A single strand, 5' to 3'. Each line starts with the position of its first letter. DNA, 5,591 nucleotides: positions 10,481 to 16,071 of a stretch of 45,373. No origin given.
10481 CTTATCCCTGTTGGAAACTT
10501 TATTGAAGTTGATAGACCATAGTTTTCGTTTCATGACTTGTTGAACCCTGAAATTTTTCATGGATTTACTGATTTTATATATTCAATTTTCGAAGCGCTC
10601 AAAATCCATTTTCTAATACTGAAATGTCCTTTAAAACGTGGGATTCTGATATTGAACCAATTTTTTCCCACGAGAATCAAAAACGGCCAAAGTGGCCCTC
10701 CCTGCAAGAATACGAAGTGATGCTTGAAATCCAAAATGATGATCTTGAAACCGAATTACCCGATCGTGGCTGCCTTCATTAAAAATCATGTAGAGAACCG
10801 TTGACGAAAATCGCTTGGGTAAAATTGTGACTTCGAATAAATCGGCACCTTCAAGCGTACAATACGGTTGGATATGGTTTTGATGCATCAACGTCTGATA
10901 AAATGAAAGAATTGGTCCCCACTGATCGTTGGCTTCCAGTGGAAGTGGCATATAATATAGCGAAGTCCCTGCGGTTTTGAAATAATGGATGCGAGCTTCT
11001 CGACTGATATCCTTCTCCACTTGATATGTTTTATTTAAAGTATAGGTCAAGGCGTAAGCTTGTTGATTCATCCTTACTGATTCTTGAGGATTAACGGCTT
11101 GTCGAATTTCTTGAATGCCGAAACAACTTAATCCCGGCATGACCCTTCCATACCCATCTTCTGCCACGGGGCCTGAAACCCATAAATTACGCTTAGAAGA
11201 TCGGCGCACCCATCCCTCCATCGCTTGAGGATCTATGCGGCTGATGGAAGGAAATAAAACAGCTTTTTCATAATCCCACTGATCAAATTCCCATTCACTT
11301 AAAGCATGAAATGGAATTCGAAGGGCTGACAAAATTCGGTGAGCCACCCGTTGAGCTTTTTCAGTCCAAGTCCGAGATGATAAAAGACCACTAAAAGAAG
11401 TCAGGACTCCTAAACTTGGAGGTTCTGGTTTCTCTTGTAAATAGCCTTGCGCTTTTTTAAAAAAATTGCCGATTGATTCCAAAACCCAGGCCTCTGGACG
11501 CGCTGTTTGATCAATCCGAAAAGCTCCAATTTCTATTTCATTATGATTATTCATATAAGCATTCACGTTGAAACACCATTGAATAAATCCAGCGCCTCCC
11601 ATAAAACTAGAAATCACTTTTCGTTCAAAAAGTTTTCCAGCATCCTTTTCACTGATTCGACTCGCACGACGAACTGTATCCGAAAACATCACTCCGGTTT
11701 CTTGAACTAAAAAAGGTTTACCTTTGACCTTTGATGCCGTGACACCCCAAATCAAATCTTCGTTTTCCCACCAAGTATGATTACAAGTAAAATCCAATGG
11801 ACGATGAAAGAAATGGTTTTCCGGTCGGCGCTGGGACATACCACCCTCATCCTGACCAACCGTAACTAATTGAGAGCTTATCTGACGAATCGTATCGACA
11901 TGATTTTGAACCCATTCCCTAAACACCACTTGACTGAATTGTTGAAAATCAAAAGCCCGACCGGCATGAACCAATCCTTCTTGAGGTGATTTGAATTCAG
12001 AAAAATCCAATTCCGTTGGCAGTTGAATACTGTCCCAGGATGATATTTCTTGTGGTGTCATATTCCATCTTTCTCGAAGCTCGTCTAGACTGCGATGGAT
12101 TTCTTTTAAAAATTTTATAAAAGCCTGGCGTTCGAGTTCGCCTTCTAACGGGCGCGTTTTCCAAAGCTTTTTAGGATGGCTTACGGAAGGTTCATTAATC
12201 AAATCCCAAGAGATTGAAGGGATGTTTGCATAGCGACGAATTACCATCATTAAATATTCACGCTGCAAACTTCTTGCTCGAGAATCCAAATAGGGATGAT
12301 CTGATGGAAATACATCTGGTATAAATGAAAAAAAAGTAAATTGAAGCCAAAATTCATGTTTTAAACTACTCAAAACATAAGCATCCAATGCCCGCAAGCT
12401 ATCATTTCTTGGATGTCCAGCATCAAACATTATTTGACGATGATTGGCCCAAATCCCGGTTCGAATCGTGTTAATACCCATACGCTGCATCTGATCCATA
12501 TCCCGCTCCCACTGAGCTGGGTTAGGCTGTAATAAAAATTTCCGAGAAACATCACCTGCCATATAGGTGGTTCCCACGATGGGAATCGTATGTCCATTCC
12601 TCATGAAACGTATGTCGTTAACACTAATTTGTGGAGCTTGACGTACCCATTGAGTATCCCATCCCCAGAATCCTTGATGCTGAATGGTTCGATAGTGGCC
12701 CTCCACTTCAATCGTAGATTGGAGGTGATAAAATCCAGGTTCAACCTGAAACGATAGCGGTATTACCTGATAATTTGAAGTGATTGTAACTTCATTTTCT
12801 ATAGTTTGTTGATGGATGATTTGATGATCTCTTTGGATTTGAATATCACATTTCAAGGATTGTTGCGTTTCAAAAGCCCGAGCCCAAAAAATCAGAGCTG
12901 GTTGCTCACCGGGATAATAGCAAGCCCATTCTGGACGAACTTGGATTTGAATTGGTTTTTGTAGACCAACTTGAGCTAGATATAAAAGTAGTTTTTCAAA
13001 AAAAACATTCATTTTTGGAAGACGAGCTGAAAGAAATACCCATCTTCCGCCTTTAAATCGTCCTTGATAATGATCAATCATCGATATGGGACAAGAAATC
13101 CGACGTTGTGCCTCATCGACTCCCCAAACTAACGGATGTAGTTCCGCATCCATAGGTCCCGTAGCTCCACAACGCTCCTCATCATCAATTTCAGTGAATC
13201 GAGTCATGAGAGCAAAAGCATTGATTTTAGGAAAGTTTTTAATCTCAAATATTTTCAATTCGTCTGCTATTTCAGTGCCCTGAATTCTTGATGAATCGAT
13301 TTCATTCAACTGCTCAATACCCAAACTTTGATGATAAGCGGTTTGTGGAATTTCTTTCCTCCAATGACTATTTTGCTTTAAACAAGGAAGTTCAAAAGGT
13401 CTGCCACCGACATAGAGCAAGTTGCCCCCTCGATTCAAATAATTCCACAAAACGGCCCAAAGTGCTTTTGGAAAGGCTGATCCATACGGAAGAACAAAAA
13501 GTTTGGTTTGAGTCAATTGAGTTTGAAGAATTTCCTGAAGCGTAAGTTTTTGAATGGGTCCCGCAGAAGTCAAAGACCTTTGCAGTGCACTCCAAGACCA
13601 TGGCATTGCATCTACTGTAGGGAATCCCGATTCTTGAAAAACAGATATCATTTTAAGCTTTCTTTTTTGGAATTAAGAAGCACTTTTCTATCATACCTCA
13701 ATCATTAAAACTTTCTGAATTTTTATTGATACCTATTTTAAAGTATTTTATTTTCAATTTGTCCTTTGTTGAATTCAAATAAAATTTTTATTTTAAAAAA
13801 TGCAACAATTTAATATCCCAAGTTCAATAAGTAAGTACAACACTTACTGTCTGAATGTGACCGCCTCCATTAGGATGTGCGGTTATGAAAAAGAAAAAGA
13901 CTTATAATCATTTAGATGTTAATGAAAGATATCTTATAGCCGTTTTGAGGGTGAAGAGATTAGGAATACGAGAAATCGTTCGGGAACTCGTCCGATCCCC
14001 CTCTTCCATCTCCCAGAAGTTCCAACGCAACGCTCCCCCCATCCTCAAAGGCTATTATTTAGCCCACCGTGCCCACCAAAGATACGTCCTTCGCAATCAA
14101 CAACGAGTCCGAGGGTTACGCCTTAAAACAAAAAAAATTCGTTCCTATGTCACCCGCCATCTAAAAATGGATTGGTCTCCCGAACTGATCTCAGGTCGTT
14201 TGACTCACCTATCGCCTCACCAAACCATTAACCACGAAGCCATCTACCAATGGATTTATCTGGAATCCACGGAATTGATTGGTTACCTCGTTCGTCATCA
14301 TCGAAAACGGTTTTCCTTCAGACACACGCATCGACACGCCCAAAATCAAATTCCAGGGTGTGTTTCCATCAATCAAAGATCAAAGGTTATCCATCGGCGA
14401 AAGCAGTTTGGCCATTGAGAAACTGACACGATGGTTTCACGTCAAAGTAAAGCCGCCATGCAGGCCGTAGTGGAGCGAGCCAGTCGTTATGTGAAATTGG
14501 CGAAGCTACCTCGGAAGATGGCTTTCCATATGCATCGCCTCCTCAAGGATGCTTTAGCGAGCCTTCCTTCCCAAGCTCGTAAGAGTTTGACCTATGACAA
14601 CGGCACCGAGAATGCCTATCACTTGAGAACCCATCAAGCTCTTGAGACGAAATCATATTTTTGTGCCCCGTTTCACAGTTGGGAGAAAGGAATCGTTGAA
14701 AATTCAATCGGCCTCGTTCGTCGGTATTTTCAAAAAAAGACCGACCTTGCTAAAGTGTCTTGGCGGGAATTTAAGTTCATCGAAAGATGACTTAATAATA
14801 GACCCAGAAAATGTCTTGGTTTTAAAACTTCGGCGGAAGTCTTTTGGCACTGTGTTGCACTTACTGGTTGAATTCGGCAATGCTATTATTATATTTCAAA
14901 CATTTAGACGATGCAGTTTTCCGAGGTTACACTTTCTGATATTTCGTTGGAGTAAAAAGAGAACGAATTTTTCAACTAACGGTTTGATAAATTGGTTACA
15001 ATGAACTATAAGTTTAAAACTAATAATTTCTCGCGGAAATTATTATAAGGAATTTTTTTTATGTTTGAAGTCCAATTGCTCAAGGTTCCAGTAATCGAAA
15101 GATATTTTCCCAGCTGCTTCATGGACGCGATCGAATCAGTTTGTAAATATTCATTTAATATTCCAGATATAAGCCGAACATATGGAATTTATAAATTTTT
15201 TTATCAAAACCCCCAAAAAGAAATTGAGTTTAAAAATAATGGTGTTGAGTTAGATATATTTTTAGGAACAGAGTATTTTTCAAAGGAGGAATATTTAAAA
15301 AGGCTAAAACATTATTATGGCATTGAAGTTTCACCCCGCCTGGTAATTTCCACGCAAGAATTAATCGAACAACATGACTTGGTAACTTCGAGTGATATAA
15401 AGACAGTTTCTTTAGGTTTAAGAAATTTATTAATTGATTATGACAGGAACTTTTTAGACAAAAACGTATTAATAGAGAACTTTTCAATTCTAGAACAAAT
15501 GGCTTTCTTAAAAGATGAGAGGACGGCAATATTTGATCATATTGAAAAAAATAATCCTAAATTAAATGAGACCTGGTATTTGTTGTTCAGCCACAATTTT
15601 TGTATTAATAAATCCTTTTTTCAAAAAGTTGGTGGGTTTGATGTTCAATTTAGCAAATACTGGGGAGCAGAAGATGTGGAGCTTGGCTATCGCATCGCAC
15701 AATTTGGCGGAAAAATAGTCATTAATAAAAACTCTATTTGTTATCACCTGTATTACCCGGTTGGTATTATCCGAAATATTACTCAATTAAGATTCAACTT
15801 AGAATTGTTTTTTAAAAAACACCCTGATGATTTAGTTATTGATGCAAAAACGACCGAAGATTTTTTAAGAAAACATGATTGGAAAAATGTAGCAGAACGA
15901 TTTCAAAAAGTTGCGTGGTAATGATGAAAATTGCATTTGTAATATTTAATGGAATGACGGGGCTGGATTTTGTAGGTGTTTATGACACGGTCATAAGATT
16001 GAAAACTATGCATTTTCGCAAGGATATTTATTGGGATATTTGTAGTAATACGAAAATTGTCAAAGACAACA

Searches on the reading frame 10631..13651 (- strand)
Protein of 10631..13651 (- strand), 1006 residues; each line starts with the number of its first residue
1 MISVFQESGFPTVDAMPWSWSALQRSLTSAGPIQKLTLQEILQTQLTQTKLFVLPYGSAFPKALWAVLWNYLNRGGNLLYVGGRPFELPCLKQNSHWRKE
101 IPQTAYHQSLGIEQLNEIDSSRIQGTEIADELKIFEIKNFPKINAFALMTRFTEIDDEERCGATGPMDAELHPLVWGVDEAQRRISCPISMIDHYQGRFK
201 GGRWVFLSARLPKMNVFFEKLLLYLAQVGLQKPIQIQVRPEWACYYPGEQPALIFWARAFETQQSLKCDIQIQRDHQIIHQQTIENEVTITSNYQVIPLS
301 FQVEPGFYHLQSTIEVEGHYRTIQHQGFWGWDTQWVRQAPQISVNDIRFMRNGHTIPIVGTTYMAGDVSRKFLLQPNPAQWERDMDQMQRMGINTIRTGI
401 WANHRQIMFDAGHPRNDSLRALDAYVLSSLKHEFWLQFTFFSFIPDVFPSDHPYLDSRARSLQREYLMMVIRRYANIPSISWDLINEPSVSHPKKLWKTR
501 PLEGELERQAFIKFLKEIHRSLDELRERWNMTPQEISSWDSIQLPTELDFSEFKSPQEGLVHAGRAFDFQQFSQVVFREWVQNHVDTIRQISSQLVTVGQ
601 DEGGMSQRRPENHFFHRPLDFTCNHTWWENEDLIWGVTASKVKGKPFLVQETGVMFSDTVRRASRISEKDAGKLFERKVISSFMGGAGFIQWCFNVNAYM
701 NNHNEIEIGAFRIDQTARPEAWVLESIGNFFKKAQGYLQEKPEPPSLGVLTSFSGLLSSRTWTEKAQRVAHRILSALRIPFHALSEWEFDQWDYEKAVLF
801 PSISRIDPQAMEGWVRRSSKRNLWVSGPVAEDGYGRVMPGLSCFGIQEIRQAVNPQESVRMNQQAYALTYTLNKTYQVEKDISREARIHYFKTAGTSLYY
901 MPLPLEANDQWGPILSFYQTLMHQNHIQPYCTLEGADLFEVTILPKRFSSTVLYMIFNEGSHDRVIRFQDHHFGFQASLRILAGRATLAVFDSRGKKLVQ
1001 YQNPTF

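Call 8: search_protein_families(library=pfam, proteins=[window:10631-13651:-], max_evalue=0.001)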
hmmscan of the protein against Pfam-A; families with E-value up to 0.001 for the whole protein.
window:10631-13651:- (1006 aa): 1 family
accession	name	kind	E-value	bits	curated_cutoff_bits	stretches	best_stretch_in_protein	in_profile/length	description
PF02449.21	Glyco_hydro_42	-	1.8e-11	44.4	21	1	465-629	114-264/376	Beta-galactosidase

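Call 18: search_protein_families(library=ncbifam, proteins=[window:10631-13651:-], max_evalue=10)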
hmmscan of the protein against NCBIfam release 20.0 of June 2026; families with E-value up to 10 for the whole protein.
window:10631-13651:- (1006 aa): 0 families

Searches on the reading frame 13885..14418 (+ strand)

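Call 8: search_protein_families(library=pfam, proteins=[window:13885-14418:+], max_evalue=0.001)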
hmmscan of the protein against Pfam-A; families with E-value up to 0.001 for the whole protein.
window:13885-14418:+ (177 aa): 1 family
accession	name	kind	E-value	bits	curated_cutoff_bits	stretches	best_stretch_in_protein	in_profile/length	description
PF13936.12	HTH_38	-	4.7e-07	29.9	27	1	7-46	2-41/44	Helix-turn-helix domain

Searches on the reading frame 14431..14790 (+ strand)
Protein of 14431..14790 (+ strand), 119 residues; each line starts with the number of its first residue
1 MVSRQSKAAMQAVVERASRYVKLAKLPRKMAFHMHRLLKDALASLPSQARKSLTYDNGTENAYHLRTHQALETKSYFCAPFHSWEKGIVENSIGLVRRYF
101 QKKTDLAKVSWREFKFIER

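Call 84: search_protein_families(library=pfam, proteins=[window:14431-14790:+], max_evalue=1)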
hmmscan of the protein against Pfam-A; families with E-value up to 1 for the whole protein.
window:14431-14790:+ (119 aa): 1 family
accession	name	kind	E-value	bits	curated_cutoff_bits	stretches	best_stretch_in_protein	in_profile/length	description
PF00665.32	rve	-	0.00036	21.2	32.6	1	4-81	20-100/102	Integrase core domain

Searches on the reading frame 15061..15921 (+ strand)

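Call 8: search_protein_families(library=pfam, proteins=[window:15061-15921:+], max_evalue=0.001)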
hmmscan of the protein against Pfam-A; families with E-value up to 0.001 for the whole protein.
window:15061-15921:+ (286 aa): 2 families
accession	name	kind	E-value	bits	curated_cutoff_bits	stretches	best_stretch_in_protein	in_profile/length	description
PF02709.20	Glyco_transf_7C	-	2.1e-07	30.9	23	1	170-229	14-74/78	N-terminal domain of galactosyltransferase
PF10111.15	Glyco_tranf_2_2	-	0.00056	19.9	27.3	0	172-229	160-216/276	Glycosyltransferase like family 2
